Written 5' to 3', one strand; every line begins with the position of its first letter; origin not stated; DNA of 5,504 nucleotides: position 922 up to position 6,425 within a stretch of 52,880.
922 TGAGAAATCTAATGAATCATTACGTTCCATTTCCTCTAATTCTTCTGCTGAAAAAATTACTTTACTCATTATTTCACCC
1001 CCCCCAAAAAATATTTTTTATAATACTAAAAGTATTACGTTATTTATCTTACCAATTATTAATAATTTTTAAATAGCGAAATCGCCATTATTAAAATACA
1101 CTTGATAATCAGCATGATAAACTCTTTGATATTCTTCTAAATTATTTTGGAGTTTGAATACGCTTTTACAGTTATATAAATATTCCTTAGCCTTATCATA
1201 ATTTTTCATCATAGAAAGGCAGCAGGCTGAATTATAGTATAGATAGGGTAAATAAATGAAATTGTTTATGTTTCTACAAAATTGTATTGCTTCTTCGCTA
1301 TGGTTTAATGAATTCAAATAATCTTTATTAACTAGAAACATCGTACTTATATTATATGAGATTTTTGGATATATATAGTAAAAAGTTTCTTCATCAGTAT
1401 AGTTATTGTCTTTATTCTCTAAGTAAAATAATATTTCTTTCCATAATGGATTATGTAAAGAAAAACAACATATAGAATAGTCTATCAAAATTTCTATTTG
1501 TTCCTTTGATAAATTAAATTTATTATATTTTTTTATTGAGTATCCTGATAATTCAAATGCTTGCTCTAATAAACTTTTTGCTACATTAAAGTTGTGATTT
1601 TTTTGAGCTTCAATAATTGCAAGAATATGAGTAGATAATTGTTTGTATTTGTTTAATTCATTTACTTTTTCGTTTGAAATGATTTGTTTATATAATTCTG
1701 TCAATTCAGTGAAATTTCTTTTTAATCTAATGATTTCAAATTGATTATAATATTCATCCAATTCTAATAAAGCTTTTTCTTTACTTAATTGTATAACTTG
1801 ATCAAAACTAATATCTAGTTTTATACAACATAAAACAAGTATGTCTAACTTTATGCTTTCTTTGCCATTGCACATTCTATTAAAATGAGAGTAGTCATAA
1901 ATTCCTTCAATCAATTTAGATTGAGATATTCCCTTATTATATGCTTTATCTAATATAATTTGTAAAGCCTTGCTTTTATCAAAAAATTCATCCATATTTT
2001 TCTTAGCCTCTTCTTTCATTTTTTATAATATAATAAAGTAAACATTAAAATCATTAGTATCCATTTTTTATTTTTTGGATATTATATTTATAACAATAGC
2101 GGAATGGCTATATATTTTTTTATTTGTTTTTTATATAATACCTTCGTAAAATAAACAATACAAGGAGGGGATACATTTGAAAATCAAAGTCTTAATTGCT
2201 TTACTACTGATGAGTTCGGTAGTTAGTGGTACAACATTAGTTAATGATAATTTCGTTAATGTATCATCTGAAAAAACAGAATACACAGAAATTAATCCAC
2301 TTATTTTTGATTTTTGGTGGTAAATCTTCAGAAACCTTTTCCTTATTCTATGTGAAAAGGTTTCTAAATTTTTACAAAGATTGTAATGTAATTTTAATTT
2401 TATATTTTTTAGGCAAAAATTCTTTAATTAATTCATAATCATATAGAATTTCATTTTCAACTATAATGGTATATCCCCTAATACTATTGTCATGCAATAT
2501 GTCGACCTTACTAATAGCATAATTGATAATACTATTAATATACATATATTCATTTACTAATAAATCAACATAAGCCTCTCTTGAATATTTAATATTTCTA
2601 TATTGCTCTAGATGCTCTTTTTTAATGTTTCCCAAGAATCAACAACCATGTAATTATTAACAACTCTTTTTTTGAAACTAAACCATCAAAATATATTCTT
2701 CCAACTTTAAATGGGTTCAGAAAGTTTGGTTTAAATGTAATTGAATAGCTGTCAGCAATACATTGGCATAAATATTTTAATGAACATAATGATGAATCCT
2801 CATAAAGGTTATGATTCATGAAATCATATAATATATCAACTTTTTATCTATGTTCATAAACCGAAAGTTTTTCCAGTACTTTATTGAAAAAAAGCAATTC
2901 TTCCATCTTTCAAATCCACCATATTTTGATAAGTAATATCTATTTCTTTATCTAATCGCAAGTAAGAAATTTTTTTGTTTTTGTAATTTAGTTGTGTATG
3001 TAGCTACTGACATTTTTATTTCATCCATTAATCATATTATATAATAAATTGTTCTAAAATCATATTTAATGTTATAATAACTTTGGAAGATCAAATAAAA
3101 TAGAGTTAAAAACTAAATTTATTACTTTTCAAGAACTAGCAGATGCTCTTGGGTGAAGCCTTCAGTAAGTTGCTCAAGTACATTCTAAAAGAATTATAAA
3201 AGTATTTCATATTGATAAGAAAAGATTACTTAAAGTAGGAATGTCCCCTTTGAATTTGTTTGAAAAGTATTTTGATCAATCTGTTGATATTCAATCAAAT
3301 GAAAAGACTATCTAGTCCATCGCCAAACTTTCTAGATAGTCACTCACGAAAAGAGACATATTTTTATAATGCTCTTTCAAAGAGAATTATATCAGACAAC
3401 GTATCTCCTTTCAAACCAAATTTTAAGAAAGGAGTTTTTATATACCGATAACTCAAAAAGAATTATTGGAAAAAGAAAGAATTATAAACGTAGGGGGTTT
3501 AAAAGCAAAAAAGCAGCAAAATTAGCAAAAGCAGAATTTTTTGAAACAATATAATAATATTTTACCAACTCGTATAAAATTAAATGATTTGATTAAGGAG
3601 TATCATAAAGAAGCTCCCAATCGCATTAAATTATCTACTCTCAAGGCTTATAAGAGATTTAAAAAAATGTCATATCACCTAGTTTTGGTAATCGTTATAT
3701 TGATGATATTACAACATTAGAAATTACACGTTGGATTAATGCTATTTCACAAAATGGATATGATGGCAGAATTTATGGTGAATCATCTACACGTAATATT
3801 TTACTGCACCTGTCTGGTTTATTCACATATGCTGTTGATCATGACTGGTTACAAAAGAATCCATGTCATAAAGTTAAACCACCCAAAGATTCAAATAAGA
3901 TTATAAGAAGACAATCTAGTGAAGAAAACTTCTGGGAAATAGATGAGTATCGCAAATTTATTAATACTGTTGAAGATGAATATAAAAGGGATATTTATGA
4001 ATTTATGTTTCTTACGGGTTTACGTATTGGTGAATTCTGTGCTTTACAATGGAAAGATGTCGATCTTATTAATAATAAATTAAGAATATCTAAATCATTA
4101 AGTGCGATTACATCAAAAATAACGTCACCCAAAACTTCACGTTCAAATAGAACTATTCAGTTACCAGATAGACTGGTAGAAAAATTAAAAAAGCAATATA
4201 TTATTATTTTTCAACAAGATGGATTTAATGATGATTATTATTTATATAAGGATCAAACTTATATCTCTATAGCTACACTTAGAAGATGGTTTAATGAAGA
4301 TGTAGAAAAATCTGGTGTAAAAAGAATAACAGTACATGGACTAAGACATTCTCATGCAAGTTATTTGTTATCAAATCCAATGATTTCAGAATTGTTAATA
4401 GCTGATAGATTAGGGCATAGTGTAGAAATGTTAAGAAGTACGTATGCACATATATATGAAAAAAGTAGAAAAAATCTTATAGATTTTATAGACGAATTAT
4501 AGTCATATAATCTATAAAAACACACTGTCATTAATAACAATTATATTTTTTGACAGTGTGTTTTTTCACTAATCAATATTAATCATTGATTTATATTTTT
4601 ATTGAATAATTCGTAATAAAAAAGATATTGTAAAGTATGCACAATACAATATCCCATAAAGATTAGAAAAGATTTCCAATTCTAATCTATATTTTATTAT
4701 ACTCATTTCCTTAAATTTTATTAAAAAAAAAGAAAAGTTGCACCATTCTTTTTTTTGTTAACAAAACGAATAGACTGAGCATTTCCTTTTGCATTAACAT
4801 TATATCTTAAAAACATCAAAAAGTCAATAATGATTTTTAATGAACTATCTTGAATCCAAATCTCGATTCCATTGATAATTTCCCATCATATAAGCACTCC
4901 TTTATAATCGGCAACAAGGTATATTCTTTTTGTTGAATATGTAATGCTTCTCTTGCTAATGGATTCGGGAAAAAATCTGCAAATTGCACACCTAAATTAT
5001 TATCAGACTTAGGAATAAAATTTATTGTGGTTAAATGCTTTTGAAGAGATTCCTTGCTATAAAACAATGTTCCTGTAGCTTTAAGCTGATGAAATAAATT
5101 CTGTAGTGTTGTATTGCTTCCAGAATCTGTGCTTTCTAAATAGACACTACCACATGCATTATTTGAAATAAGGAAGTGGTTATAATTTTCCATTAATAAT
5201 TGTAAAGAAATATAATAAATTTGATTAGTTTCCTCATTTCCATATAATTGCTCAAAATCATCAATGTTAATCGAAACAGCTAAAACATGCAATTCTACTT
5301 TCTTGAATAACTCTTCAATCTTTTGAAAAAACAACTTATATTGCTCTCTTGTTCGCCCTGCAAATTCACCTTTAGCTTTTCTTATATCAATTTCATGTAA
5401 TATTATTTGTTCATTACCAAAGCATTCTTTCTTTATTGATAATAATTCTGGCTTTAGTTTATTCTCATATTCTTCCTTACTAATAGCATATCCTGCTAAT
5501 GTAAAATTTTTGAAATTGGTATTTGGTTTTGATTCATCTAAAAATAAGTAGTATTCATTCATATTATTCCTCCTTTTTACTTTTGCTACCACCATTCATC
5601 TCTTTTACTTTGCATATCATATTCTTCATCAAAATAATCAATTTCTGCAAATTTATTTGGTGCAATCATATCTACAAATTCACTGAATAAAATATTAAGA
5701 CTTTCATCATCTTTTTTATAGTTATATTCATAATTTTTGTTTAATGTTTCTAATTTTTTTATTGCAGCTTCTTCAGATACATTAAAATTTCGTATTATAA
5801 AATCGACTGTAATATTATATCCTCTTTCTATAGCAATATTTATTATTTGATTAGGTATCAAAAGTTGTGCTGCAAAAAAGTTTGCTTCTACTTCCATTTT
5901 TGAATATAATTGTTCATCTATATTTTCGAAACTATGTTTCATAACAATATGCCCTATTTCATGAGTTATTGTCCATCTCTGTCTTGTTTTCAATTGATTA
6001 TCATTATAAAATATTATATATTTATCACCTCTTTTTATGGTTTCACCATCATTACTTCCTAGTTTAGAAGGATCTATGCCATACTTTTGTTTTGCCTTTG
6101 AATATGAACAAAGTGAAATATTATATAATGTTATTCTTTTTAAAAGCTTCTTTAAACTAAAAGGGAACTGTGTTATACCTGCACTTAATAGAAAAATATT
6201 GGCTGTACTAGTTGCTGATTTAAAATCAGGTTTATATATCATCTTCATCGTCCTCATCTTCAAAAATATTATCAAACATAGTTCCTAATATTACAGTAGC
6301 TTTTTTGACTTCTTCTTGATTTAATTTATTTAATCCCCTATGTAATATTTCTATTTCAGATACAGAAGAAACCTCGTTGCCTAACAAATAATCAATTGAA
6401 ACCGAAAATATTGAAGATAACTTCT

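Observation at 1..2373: Peptide-pheromone circuit (Rgg/RRNPP-type) wired to a short-peptide plus radical SAM operon: candidate quorum-sensing-controlled RiPP locus cut by the window edge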

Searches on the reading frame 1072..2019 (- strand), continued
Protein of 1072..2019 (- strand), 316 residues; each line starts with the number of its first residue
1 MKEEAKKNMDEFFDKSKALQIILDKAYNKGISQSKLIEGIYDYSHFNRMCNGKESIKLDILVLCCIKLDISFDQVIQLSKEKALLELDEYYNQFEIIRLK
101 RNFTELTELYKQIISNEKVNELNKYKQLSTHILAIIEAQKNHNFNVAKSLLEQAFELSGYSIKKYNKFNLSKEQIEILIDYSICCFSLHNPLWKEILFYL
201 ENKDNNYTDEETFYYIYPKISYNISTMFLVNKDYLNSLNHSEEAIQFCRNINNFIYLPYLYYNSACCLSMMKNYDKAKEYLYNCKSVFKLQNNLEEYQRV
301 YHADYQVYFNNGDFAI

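Call 96: search_protein_representatives(alignment_id=A2)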
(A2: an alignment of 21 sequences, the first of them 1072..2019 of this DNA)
Query: 21 sequences, 309 profile positions. Proteins with E-value up to 0.001 (for the whole library): 1242; up to 1e-10: 227; up to 1e-30: 19. The best 150 are listed.
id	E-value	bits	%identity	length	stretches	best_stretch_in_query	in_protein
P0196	3.7e-128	443.4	-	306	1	1-304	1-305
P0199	6.8e-113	393.3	-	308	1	1-305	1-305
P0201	1.9e-98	345.8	-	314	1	4-308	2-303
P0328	1.9e-90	319.5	-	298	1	3-293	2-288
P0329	5.9e-65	235.8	-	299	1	6-300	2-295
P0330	6.2e-64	232.5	-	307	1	4-304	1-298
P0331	2.1e-63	230.7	-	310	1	4-303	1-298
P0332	2.1e-62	227.4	-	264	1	41-308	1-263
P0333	1.9e-59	217.7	-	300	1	3-299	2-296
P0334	1.0e-50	189.1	-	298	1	4-300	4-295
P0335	2.5e-48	181.2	-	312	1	5-301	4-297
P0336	8.8e-48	179.4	-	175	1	4-178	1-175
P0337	2.5e-47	177.9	-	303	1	5-304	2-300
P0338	1.7e-45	171.9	-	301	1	5-303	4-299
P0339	5.8e-44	166.9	-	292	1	1-286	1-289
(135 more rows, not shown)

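Call 106: find_related_loci(query=A2, collection=viral_contigs, flank=5000)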
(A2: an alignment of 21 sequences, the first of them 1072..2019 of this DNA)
Query A2 (316 aa) in viral_contigs; peptide patterns used: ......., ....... (x = any residue, [..] = any of these).
21 stretches matched a pattern, but none encodes a relative of the query by tblastn (E <= 1e-3).

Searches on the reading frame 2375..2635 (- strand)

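Call 6: search_protein_families(library=pfam, proteins=[window:2375-2635:-], max_evalue=0.1)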
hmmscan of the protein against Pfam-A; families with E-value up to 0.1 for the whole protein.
window:2375-2635:- (87 aa): 2 families
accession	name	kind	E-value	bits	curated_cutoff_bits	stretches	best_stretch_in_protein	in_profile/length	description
PF18015.7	Acetyltransf_19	-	0.0072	17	23.8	1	14-80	4-70/113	Acetyltransferase (GNAT) domain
PF19854.4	DUF6329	-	0.014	15.5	26.8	1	64-79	23-38/39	Family of unknown function (DUF6329)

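Call 7: search_protein_families(library=ncbifam, proteins=[window:2375-2635:-], max_evalue=0.1)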
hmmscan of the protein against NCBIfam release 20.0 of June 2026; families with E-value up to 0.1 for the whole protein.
window:2375-2635:- (87 aa): 0 families

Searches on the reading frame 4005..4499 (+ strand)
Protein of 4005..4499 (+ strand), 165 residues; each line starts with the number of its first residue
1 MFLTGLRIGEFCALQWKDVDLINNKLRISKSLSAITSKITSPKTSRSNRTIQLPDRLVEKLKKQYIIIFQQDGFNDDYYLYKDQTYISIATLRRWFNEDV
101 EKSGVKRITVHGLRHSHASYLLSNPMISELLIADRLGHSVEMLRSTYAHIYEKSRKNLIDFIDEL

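Call 6: search_protein_families(library=pfam, proteins=[window:4005-4499:+], max_evalue=0.1)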
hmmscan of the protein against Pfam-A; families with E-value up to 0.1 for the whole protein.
window:4005-4499:+ (165 aa): 1 family
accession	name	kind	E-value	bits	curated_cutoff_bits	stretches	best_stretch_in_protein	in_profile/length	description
PF00589.27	Phage_integrase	-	3.3e-17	63.2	27.1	1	1-152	31-170/172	Phage integrase family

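Call 104: search_protein_families(library=ncbifam, proteins=[window:4005-4499:+], max_evalue=0.00001)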
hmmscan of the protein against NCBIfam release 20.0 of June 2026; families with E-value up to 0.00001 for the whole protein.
window:4005-4499:+ (165 aa): 5 families
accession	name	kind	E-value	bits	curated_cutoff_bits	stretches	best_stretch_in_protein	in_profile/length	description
NF040815.2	recomb_XerA_Arch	equivalog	2.6e-14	53.4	220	1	3-157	123-261/263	site-specific tyrosine recombinase/integron integrase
TIGR02249.1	integrase_gron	subfamily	3e-09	36.7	265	0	87-163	237-313/315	integron integrase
NF003462.0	PRK05084.1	equivalog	2e-08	33.4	267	1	2-162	205-356/360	tyrosine recombinase XerS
TIGR02225.1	recomb_XerD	equivalog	3.7e-08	33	329.6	1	1-156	133-280/290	site-specific tyrosine recombinase XerD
TIGR02224.1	recomb_XerC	equivalog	9.8e-07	28.4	335.15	1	1-140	137-267/295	tyrosine recombinase XerC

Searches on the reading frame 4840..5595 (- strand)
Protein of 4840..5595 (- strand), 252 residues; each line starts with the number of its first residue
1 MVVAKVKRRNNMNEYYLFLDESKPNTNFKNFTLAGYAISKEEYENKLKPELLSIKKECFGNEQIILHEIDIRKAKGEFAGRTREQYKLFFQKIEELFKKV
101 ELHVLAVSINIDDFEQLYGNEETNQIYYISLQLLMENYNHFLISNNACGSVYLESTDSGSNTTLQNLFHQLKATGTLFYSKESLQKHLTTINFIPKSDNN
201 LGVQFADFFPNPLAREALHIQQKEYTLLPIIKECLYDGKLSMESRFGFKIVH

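Call 6: search_protein_families(library=pfam, proteins=[window:4840-5595:-], max_evalue=0.1)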
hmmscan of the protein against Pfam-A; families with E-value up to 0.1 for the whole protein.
window:4840-5595:- (252 aa): 1 family
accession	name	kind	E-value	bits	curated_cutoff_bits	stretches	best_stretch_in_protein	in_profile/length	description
PF12686.12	DUF3800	-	2.3e-12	48.3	21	1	16-215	1-148/149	Protein of unknown function (DUF3800)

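Call 104: search_protein_families(library=ncbifam, proteins=[window:4840-5595:-], max_evalue=0.00001)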
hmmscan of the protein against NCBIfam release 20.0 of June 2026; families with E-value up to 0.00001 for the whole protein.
window:4840-5595:- (252 aa): 0 families

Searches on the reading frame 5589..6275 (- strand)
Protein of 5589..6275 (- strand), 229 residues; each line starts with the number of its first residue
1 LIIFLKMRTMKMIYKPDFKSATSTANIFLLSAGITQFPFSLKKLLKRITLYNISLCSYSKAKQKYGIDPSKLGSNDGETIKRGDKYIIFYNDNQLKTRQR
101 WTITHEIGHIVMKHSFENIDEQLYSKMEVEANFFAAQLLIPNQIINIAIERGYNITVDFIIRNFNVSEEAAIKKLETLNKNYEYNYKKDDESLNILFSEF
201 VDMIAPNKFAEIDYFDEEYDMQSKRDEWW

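Call 6: search_protein_families(library=pfam, proteins=[window:5589-6275:-], max_evalue=0.1)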
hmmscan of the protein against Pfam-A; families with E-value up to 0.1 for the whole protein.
window:5589-6275:- (229 aa): 4 families
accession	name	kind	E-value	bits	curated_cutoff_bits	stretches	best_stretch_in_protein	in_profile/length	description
PF06114.19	Peptidase_M78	-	2.4e-19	69.8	22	1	72-175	15-122/123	IrrE N-terminal-like domain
PF08279.18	HTH_11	-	0.011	16.1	25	1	142-180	3-41/55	HTH domain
PF01435.24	Peptidase_M48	-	0.02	15.2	20.3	1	103-128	69-94/186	Peptidase family M48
PF04761.17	Phage_Treg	-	0.044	14.3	25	1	99-142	3-45/61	Lactococcus bacteriophage putative transcription regulator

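Call 104: search_protein_families(library=ncbifam, proteins=[window:5589-6275:-], max_evalue=0.00001)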
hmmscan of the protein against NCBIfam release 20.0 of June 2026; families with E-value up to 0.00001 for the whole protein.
window:5589-6275:- (229 aa): 1 family
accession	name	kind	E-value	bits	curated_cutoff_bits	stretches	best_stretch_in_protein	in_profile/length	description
NF052239.1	antitox_spr1629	equivalog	3.1e-10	39.7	335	1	82-146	191-257/377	spr1629 family repressor/antitoxin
